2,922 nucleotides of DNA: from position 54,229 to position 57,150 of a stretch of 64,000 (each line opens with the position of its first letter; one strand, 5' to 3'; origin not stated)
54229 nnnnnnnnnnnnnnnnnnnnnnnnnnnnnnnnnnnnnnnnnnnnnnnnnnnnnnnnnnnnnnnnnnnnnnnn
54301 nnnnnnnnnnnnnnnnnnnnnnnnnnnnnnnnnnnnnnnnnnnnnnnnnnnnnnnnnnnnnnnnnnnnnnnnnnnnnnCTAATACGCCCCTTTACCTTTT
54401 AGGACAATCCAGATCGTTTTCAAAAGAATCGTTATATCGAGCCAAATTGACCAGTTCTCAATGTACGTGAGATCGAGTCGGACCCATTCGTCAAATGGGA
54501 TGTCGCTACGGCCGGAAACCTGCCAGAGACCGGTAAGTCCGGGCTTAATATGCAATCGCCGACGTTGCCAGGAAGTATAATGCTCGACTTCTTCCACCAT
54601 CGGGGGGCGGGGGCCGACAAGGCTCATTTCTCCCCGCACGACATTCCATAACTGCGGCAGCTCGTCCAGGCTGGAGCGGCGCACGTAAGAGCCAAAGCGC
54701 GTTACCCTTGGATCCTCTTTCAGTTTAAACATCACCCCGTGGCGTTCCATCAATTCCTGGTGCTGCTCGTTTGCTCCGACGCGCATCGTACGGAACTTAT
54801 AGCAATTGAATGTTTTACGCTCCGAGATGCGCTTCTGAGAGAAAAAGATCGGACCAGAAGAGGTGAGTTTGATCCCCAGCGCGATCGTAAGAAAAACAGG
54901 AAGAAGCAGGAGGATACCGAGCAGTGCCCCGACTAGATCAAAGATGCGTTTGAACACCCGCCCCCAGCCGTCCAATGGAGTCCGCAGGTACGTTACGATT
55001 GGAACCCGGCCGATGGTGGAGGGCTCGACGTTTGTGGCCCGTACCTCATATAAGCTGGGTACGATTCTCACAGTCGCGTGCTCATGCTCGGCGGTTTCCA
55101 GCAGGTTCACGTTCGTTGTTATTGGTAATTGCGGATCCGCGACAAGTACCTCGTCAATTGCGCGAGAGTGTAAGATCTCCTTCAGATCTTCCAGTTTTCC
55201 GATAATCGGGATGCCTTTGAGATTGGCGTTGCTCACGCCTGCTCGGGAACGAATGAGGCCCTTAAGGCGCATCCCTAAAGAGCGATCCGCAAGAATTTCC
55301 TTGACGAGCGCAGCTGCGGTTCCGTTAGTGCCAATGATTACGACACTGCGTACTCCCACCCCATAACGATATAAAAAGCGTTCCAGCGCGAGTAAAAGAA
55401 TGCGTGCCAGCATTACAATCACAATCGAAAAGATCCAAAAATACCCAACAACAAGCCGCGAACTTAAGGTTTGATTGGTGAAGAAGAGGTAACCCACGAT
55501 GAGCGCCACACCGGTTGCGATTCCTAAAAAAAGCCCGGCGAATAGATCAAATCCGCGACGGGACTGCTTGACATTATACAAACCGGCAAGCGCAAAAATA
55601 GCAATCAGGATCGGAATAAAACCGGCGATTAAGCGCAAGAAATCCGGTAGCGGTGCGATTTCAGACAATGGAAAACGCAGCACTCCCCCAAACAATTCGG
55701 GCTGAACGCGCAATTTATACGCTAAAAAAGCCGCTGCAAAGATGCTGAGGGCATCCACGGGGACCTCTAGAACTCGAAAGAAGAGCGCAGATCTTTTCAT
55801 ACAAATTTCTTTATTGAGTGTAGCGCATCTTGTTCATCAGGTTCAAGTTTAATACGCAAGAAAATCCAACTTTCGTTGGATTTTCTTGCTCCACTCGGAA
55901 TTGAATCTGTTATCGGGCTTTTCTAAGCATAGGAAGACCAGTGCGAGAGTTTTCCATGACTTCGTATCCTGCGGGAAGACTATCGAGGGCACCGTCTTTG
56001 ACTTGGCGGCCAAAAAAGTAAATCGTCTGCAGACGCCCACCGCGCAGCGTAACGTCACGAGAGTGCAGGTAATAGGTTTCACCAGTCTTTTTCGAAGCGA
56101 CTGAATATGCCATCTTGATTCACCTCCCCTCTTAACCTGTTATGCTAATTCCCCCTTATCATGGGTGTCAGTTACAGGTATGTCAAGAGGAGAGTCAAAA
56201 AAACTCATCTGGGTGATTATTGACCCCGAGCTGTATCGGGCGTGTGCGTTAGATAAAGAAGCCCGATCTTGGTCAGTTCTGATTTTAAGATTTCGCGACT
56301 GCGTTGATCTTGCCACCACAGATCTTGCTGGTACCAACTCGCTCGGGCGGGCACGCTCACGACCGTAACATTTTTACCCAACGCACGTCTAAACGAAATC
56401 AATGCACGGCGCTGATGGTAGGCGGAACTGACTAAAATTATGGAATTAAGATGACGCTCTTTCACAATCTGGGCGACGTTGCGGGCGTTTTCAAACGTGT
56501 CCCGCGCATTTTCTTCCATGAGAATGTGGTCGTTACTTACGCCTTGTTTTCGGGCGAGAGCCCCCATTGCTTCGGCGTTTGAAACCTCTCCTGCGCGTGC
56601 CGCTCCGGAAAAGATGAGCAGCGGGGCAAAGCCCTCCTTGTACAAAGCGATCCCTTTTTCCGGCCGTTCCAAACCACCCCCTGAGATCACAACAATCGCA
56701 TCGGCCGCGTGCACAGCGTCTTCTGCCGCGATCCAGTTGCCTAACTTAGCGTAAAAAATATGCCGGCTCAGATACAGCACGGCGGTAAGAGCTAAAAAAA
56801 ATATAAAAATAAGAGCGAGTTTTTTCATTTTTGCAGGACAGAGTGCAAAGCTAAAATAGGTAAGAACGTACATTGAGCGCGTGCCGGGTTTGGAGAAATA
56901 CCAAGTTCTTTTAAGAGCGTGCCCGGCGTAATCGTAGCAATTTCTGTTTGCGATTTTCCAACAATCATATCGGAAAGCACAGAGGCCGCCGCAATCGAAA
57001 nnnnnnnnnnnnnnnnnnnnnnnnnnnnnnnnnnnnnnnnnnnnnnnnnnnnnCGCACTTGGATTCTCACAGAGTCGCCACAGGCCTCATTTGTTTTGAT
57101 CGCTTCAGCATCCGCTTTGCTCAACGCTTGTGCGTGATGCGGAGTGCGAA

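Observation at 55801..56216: Perfect 14-bp hairpin and a 67-aa orphan ORF between the polysaccharide genes and the suf operon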

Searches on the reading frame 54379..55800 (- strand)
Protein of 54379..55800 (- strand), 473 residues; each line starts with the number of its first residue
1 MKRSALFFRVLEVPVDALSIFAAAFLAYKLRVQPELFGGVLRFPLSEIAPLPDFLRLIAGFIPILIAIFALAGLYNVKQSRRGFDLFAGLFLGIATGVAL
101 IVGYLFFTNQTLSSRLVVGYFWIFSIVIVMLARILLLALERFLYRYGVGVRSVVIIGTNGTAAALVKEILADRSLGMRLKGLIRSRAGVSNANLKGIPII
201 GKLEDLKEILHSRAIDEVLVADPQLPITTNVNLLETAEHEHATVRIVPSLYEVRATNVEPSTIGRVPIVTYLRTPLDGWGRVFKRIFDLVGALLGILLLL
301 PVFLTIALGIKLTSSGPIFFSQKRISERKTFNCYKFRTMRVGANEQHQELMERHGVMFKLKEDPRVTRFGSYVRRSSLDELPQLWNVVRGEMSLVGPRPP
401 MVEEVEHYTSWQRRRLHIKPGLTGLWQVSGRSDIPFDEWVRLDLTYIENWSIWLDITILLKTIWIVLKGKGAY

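Call 6: search_protein_families(library=pfam, proteins=[window:54379-55800:-], max_evalue=0.1)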
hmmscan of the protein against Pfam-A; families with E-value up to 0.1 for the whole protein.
window:54379-55800:- (473 aa): 2 families
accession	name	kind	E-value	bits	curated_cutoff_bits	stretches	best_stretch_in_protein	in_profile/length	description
PF02397.22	Bac_transf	-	3.9e-68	228.9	27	1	284-468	1-179/179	Bacterial sugar transferase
PF13727.12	CoA_binding_3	-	3.8e-17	63.3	25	1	71-248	2-175/175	CoA-binding domain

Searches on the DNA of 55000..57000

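Call 9: search_rna_families(source=window, start=55000, end=57000, threshold=evalue, max_evalue=1)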
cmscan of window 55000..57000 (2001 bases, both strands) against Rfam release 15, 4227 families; matches with E-value up to 1: 2.
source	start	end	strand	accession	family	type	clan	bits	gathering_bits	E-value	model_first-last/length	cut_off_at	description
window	55337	55415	-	RF03490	mir-1426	Gene; miRNA;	-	25.6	71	0.044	1-89/89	no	mir-1426 microRNA precursor family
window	55856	55889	+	RF02637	EF0408_EF0409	Gene; sRNA;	-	15.4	440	0.38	375-408/412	no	Enterococcus sRNA EF0408_EF0409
